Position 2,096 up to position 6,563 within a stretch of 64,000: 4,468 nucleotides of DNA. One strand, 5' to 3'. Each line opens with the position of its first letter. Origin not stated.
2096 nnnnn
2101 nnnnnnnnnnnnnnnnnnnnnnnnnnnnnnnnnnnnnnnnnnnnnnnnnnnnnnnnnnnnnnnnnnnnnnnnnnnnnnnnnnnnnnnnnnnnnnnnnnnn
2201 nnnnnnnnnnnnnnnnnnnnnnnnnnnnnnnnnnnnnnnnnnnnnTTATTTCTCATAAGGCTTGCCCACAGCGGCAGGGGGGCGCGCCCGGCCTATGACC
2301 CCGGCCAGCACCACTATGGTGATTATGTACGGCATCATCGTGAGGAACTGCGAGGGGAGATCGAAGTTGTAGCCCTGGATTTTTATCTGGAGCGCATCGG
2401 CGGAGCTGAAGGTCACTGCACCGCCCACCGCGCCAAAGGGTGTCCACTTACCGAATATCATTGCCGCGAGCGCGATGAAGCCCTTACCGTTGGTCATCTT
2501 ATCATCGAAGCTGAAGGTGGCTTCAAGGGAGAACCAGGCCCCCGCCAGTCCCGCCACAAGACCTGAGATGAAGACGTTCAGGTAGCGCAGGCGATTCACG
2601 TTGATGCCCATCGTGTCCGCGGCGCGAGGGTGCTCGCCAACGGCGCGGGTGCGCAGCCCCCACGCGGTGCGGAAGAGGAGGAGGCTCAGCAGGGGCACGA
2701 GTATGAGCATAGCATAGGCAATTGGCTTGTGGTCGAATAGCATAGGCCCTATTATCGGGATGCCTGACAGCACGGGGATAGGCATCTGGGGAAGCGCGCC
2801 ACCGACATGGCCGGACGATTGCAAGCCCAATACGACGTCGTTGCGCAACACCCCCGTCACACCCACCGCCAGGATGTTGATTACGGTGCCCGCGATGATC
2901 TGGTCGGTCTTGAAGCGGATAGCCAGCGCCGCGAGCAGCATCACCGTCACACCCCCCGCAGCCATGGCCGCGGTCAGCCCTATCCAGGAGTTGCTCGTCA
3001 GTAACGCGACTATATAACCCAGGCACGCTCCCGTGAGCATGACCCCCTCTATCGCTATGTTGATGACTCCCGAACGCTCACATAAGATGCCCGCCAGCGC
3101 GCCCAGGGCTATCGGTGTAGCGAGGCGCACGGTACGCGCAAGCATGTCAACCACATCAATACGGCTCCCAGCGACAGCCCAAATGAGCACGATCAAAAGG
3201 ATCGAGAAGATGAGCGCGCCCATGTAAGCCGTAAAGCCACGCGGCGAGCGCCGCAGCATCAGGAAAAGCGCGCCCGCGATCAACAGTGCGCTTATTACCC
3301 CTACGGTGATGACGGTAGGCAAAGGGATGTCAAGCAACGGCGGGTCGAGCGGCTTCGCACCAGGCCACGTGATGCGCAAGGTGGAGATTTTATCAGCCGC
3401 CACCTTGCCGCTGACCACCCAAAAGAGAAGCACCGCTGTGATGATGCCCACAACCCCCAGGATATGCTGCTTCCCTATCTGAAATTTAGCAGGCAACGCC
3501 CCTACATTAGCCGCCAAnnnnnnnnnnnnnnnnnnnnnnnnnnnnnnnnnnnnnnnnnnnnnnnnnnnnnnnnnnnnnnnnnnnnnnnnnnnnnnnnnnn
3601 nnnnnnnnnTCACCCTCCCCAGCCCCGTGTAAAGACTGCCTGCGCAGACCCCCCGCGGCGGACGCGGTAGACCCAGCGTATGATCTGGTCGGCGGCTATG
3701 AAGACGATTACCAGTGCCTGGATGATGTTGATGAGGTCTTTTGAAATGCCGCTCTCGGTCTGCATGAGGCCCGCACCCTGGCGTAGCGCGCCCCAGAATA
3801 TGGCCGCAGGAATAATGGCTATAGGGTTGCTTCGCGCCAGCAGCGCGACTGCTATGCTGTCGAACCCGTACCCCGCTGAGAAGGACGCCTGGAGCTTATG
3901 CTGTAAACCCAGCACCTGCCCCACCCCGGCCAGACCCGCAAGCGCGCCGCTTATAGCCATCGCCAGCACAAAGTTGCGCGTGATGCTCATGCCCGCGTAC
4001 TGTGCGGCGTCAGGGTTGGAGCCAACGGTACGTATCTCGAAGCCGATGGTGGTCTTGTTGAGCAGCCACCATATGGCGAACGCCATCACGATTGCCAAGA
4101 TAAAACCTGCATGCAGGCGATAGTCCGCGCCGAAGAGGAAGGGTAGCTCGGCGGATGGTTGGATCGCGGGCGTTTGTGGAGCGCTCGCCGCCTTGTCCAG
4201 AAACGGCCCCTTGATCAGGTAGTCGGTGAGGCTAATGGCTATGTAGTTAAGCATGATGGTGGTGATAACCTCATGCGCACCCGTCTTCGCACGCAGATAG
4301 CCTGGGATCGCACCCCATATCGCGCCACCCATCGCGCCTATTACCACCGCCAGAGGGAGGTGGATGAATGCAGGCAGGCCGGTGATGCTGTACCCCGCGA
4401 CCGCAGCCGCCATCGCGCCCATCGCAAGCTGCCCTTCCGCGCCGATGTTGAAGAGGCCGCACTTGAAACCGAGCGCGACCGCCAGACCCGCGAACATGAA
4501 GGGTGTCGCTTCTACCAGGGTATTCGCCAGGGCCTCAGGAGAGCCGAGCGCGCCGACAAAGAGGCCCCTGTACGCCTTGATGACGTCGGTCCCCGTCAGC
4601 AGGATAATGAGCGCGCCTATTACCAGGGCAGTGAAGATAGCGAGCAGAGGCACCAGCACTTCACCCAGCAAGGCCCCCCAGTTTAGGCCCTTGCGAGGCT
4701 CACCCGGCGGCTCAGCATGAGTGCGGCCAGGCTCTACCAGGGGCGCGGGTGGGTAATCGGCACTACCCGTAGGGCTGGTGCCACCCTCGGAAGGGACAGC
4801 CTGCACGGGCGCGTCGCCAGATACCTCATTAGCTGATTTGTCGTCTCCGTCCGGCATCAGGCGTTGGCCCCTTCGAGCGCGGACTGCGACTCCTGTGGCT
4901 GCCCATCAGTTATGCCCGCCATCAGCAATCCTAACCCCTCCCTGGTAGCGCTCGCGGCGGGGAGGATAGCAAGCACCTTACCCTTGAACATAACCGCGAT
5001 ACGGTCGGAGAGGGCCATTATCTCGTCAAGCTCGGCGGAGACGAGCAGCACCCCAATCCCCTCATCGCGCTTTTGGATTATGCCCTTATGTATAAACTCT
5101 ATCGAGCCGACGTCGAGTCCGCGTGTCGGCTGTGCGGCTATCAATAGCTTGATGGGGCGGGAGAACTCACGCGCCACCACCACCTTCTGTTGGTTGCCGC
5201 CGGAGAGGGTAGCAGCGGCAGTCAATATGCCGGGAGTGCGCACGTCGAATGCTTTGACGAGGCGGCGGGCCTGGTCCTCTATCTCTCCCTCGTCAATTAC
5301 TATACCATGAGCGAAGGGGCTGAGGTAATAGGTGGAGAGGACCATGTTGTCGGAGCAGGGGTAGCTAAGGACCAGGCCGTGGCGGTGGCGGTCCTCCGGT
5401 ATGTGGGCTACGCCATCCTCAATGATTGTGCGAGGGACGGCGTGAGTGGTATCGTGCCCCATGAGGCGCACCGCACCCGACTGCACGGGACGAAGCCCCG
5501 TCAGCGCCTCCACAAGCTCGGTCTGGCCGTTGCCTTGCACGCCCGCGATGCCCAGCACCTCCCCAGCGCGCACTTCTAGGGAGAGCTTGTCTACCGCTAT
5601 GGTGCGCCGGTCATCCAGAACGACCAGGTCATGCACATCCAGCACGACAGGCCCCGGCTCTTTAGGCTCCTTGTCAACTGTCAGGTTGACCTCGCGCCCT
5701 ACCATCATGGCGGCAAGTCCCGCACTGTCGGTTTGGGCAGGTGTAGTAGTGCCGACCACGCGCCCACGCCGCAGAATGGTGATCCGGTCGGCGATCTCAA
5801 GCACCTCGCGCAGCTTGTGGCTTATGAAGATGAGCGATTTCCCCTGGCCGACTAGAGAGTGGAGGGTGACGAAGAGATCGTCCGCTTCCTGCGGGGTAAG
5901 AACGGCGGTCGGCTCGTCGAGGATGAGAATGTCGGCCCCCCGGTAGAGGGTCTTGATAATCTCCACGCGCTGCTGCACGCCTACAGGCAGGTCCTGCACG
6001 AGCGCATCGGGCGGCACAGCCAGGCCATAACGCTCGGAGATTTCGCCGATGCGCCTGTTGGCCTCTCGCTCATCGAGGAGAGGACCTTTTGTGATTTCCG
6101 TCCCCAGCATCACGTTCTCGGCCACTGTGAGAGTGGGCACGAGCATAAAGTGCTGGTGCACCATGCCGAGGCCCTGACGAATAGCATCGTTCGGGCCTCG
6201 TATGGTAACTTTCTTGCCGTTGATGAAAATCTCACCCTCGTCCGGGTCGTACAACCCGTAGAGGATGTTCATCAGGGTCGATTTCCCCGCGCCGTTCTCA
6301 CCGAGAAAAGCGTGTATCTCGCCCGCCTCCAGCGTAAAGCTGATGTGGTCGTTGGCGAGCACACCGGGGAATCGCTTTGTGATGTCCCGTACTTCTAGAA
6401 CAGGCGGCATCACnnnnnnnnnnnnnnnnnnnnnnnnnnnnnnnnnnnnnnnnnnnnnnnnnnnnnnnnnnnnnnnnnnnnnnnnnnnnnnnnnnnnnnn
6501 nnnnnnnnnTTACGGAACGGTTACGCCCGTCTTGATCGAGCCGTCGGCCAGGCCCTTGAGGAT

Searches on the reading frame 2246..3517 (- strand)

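Call 70: search_protein_families(library=pfam, proteins=[window:2246-3517:-], max_evalue=0.00001)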
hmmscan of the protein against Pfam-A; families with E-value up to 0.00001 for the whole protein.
window:2246-3517:- (423 aa): 1 family
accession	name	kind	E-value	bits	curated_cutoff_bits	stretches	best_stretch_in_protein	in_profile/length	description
PF02653.21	BPD_transp_2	-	7.1e-38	130.7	26.8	1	126-403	2-268/269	Branched-chain amino acid transport system / permease component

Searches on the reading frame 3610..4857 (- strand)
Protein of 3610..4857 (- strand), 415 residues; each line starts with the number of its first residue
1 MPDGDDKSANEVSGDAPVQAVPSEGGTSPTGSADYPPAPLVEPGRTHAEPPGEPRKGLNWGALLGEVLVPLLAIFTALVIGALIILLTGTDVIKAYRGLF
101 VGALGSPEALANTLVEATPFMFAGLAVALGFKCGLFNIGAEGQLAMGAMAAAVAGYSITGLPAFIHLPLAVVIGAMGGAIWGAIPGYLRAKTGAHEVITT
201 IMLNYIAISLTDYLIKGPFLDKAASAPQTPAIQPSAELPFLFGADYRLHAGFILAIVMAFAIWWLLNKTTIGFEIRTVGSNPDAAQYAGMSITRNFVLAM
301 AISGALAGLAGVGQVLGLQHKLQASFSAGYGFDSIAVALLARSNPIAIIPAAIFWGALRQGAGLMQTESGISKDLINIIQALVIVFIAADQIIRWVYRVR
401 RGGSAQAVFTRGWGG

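Call 70: search_protein_families(library=pfam, proteins=[window:3610-4857:-], max_evalue=0.00001)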
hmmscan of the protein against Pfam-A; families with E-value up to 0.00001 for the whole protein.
window:3610-4857:- (415 aa): 1 family
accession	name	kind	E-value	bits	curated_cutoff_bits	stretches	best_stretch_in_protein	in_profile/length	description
PF02653.21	BPD_transp_2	-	5.4e-48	163.9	26.8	1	110-387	2-268/269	Branched-chain amino acid transport system / permease component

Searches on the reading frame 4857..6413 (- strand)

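Call 70: search_protein_families(library=pfam, proteins=[window:4857-6413:-], max_evalue=0.00001)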
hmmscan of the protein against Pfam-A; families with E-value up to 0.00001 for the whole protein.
window:4857-6413:- (518 aa): 1 family
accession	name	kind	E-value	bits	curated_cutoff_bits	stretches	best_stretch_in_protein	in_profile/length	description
PF00005.33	ABC_tran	-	1.8e-49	168.3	25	2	23-170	3-137/137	ABC transporter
